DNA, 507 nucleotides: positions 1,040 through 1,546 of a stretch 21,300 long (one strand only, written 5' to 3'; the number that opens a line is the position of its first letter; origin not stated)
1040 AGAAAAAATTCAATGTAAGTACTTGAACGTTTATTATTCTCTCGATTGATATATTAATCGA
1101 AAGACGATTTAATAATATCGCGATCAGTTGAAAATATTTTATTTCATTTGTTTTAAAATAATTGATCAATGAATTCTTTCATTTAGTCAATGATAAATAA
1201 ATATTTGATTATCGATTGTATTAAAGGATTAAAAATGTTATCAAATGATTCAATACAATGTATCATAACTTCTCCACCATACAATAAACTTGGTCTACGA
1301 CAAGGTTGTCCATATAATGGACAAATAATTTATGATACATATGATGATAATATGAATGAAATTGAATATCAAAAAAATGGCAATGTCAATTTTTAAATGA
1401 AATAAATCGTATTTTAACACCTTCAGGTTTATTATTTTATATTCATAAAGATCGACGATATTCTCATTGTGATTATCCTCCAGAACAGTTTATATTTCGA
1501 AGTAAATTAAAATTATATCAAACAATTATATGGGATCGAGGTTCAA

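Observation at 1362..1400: One-nucleotide frame break inside an A7 run of the methyltransferase, sitting on an A_AAA_AAT slippery heptamer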

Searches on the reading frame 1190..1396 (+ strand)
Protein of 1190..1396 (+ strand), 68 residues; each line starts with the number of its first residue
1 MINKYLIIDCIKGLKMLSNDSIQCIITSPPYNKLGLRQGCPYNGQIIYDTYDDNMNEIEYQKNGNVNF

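Call 44: find_encoding_contigs(protein=window:1190-1396:+, flank=5000, max_places=6)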
Protein window:1190-1396:+ (68 aa): no gene with exactly this product is on record in the collection.

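Call 50: search_protein_families(library=pfam, proteins=[window:1190-1393:+], max_evalue=0.01)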
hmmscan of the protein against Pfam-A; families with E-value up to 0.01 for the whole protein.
seq(68 aa): 0 families
